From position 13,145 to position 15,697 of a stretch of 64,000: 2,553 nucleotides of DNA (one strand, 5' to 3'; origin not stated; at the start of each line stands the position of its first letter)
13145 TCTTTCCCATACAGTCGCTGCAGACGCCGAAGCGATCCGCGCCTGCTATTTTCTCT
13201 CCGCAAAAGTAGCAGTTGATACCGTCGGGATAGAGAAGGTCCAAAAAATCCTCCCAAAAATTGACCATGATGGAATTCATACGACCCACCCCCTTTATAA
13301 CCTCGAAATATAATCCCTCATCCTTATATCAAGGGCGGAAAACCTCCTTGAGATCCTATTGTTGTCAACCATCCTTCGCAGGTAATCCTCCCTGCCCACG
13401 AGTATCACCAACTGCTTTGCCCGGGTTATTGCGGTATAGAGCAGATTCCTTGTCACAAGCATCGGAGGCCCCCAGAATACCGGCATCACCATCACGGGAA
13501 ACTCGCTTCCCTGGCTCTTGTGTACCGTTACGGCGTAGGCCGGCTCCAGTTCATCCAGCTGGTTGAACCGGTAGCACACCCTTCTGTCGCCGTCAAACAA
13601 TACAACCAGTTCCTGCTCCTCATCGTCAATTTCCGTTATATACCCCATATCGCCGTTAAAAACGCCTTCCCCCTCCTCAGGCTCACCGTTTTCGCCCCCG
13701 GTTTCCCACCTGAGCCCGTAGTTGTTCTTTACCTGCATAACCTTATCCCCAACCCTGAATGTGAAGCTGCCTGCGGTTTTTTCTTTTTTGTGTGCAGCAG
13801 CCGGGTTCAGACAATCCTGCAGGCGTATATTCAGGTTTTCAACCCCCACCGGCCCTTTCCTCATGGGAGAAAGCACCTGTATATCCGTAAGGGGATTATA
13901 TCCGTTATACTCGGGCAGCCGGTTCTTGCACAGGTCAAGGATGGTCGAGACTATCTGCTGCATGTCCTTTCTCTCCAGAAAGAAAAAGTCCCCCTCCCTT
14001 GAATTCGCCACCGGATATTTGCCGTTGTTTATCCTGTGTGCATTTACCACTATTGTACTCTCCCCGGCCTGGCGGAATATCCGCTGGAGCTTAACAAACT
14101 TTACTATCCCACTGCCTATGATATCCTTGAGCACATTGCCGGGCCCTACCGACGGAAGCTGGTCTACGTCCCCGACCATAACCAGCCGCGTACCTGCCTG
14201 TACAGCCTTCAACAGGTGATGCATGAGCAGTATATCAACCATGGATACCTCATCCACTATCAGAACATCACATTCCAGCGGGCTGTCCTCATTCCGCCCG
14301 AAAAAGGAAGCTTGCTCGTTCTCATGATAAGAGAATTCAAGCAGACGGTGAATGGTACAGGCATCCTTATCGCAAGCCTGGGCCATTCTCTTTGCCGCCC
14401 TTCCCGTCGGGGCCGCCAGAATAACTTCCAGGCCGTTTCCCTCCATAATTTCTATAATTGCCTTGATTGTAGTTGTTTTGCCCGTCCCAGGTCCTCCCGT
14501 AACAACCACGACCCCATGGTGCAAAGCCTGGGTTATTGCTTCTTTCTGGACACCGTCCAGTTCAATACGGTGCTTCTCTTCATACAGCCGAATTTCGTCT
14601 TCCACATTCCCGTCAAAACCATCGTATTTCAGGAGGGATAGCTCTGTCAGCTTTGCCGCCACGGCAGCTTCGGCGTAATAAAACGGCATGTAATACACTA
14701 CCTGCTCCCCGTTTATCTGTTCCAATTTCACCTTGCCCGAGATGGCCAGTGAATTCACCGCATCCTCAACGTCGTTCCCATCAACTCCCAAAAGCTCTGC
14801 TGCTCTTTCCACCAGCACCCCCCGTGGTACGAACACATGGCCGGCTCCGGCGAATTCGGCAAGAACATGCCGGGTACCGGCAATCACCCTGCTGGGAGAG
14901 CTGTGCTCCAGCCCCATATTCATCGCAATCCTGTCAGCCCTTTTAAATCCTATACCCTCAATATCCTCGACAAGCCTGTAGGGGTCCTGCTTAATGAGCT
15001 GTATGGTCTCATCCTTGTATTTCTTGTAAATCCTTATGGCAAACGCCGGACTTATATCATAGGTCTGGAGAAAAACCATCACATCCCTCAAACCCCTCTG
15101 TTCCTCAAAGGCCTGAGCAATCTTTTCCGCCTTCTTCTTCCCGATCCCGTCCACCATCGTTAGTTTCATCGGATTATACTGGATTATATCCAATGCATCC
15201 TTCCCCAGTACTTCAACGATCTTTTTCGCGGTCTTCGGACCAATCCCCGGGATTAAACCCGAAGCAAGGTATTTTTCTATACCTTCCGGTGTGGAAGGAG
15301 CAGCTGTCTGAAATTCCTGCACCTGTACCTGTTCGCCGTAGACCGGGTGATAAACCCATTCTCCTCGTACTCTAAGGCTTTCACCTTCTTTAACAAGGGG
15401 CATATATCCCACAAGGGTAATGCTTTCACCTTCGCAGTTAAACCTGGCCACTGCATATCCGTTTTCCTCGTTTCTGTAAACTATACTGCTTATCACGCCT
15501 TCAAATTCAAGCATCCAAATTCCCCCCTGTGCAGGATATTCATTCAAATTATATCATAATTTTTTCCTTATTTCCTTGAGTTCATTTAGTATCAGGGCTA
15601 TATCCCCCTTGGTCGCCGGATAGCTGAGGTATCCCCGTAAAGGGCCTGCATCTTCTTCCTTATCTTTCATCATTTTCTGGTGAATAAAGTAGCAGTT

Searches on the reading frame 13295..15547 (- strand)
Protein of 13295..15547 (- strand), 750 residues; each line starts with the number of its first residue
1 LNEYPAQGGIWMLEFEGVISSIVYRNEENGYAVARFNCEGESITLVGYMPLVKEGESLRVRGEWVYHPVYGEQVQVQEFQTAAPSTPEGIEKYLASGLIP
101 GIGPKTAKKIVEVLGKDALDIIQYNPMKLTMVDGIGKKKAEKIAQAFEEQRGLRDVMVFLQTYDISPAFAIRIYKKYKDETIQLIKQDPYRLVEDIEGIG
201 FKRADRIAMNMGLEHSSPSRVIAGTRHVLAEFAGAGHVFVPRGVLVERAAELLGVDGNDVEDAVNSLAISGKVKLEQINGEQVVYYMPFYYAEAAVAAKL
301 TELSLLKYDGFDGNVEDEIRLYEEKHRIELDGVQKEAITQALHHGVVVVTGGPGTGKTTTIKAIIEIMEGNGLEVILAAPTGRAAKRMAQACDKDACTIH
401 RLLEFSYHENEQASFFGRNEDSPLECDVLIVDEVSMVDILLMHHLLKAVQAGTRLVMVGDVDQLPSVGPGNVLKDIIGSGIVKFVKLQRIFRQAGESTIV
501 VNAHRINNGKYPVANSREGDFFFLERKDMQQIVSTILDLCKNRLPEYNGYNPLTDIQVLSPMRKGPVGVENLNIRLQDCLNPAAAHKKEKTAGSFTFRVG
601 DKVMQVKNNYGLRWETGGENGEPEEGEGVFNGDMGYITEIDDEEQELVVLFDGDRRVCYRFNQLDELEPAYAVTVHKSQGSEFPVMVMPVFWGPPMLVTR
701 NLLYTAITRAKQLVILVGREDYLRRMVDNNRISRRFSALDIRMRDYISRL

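Call 39: search_protein_families(library=pfam, proteins=[window:13295-15547:-])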
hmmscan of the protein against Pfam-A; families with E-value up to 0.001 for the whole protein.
window:13295-15547:- (750 aa): 22 families
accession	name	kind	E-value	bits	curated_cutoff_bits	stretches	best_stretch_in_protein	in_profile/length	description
PF13245.12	AAA_19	-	3.9e-46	157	25.1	1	334-469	1-134/134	AAA domain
PF14490.11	HHH_RecD2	-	3.5e-42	142.7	27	2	149-239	1-92/92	ATP-dependent RecD2 DNA helicase HHH domain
PF13604.12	AAA_30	-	5.2e-42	144.2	27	1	330-512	2-174/191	AAA domain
PF23139.1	OB_YrrC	-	1.6e-24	86.1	27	1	13-84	2-76/76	ATP-dependent DNA helicase YrrC, OB-fold domain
PF18335.7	SH3_13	-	3.2e-23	81.7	41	1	572-651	1-65/65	ATP-dependent RecD-like DNA helicase SH3 domain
PF13538.12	UvrD_C_2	-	6.4e-18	64.8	27.4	1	669-717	1-52/52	UvrD-like helicase C-terminal domain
PF14520.12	HHH_5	-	5.8e-13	49.6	27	1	99-147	7-55/57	Helix-hairpin-helix domain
PF13086.12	AAA_11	-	5.4e-10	39.9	27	1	330-380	2-60/257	AAA domain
PF01443.25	Viral_helicase1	-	1.4e-09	38.5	21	1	348-466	2-99/228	Viral superfamily 1 RNA helicase core domain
PF00633.29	HHH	-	1.3e-06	28.3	24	0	99-112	16-29/30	Helix-hairpin-helix motif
PF13521.12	AAA_28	-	4.9e-06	27.3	27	1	347-447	2-95/164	AAA domain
PF00270.35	DEAD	-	6.9e-06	26.3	26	1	333-478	3-143/167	DEAD/DEAH box helicase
PF05127.21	NAT10_TcmA_helicase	-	1.6e-05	25.3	22.7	1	348-449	1-113/176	RNA cytidine acetyltransferase NAT10/TcmA, helicase domain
PF05970.20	PIF1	-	1.8e-05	24.9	25.9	1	342-506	20-202/223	PIF1-like helicase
PF20720.3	nSTAND3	-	0.00011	22.4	27.2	1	335-377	8-50/155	Novel STAND NTPase 3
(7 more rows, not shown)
